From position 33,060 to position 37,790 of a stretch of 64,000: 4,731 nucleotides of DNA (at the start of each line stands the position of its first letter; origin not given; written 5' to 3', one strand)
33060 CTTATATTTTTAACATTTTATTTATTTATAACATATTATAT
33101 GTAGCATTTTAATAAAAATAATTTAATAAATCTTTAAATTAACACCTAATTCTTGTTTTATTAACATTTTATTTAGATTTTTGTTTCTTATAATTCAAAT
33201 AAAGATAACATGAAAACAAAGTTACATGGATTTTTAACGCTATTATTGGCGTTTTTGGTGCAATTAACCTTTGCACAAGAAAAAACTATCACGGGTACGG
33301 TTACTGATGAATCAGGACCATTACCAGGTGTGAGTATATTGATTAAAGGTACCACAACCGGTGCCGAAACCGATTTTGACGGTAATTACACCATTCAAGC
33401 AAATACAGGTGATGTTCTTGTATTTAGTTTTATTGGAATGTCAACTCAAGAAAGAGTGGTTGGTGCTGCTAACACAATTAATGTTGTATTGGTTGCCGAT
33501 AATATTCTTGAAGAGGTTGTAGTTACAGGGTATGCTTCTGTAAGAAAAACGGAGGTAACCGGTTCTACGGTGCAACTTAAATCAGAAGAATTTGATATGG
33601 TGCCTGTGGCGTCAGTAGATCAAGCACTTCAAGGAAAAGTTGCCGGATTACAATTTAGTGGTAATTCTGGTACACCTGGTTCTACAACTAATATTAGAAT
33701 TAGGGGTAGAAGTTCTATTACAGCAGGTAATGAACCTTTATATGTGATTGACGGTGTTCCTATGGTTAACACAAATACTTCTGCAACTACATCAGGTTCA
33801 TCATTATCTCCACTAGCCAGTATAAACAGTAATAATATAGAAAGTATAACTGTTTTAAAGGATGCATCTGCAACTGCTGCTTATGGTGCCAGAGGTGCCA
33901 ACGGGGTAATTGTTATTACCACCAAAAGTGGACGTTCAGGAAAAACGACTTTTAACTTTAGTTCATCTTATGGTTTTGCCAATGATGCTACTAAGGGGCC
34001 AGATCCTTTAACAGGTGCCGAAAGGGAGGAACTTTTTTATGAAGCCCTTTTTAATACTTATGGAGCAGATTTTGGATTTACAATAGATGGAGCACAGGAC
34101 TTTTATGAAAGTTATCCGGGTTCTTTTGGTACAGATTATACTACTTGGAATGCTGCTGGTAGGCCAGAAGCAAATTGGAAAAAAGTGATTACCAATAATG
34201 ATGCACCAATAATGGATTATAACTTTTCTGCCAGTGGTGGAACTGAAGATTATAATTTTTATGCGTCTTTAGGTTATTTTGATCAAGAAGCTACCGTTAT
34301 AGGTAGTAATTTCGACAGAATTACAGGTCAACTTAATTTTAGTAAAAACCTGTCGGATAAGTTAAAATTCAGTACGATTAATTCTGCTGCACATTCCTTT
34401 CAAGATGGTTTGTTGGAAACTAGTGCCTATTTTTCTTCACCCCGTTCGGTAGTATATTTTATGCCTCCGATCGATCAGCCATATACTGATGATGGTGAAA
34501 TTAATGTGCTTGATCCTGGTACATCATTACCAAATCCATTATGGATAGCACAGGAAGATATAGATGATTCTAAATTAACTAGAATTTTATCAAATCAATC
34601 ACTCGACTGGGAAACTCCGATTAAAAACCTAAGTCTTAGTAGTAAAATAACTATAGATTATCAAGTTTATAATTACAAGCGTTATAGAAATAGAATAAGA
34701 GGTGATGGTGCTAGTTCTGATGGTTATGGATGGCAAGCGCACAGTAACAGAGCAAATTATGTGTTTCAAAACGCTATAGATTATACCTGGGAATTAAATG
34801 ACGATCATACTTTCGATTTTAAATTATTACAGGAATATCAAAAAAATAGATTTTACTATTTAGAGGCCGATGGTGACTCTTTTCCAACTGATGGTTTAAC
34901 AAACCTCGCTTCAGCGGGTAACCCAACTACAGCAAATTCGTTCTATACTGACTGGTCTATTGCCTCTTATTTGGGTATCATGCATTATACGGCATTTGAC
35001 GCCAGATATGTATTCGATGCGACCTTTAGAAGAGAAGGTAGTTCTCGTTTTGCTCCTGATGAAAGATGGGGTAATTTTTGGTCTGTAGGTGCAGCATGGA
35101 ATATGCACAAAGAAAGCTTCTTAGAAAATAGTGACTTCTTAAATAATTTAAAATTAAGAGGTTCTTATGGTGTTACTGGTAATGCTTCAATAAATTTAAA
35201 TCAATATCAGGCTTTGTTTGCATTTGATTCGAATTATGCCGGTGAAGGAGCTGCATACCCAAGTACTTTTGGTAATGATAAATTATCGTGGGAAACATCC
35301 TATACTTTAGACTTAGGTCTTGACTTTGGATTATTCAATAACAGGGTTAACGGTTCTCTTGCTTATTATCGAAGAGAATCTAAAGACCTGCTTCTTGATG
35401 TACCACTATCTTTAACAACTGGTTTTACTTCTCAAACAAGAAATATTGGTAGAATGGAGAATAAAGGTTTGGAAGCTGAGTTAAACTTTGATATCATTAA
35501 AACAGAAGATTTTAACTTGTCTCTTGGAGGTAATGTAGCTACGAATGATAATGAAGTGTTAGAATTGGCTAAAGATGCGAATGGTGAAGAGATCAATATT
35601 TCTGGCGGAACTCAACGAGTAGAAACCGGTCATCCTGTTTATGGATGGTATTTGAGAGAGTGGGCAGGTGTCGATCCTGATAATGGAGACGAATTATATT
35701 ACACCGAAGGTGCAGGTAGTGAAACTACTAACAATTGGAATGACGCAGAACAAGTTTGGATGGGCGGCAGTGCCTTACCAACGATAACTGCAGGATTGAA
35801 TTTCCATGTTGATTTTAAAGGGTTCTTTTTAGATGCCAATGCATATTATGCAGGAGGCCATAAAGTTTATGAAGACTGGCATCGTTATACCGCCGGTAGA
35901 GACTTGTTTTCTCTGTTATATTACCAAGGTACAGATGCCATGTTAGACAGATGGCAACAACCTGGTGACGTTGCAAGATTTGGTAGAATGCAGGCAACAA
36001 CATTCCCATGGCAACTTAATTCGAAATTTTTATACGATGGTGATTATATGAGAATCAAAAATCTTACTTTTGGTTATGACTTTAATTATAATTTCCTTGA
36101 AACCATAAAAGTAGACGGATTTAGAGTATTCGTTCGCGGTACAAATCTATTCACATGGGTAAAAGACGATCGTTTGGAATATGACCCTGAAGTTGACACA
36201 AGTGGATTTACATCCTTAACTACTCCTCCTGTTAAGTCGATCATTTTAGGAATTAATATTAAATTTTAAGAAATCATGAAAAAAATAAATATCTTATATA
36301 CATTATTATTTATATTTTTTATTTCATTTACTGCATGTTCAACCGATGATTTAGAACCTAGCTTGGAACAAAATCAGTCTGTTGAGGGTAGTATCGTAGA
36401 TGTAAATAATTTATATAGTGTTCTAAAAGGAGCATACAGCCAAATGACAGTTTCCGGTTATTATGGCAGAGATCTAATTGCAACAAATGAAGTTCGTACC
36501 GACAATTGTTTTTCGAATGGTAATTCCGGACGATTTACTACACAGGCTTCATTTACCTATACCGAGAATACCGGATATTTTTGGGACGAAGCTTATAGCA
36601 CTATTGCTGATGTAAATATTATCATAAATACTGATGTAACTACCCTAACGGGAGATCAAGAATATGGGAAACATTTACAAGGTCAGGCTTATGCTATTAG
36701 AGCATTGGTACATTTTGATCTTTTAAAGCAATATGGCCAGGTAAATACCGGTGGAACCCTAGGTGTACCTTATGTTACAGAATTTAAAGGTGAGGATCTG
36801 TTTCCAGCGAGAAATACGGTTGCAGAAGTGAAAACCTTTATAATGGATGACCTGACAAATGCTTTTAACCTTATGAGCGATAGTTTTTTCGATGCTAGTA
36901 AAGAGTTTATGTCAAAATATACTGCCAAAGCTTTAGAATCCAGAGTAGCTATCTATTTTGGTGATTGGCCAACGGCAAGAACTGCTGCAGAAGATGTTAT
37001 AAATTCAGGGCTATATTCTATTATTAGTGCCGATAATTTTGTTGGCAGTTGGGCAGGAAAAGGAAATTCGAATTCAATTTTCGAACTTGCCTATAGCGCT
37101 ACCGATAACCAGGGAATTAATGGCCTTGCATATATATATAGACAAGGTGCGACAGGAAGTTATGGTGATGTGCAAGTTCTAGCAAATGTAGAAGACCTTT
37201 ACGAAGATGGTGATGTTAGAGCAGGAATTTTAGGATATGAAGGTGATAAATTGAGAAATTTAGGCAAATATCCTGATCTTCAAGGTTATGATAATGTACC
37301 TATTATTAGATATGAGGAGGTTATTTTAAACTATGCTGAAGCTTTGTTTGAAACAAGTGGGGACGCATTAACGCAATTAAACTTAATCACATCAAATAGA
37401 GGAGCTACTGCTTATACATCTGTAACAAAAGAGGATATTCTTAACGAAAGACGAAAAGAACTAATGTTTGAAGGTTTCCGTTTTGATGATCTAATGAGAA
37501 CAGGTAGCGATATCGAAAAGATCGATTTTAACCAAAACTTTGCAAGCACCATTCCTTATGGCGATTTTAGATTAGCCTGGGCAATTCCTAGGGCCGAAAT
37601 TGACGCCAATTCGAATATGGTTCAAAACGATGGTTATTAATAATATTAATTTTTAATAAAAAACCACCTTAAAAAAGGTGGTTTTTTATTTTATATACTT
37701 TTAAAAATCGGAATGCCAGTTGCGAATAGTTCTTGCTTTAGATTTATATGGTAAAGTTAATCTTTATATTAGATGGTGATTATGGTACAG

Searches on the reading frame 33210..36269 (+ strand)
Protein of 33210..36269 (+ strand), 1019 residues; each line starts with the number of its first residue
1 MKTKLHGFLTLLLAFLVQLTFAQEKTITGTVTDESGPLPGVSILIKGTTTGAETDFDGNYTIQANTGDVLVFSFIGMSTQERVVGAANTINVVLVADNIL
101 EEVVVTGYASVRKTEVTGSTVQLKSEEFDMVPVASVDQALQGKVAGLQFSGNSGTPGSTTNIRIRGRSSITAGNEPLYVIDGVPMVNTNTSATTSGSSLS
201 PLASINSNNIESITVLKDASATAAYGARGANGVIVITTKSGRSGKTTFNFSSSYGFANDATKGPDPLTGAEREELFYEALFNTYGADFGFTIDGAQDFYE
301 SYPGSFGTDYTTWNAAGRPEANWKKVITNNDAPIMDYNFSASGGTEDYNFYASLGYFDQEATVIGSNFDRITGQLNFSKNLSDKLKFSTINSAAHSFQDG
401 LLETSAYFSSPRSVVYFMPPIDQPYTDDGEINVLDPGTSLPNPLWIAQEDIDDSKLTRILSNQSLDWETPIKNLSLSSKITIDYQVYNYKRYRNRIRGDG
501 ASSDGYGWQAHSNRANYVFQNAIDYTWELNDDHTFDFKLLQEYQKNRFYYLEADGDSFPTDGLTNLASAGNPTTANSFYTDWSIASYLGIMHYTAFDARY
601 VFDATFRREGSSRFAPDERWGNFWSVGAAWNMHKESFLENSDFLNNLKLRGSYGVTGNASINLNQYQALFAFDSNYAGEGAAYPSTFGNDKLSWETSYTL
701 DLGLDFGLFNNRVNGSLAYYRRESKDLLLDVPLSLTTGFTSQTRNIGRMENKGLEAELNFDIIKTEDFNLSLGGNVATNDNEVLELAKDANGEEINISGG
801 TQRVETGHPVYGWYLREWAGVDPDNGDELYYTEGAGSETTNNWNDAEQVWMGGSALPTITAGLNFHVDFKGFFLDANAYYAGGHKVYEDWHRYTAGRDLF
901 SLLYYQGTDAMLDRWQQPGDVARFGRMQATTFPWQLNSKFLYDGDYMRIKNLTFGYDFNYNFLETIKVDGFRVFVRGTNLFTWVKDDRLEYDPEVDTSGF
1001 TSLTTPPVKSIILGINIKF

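Call 43: search_protein_families(library=pfam, proteins=[window:33210-36269:+], max_evalue=0.00001)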
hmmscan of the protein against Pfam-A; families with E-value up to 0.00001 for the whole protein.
window:33210-36269:+ (1019 aa): 3 families
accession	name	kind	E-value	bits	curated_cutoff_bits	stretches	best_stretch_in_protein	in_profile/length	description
PF07715.20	Plug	-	8.8e-20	71.6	23.9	1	113-233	2-107/107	TonB-dependent Receptor Plug Domain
PF13715.12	CarbopepD_reg_2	-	1.2e-16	61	32.2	1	27-105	1-88/88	CarboxypepD_reg-like domain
PF13620.12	CarboxypepD_reg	-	2.9e-08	34.4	32.3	1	26-94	1-81/82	Carboxypeptidase regulatory-like domain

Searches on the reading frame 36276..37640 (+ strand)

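Call 43: search_protein_families(library=pfam, proteins=[window:36276-37640:+], max_evalue=0.00001)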
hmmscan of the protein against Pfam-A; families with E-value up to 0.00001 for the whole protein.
window:36276-37640:+ (454 aa): 2 families
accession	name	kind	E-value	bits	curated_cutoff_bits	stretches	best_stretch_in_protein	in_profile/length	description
PF07980.17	SusD_RagB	-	9.9e-20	71.8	23.1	1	336-454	151-297/297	SusD family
PF14322.12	SusD-like_3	-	2.4e-19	70.8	27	1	40-224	15-189/191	Starch-binding associating with outer membrane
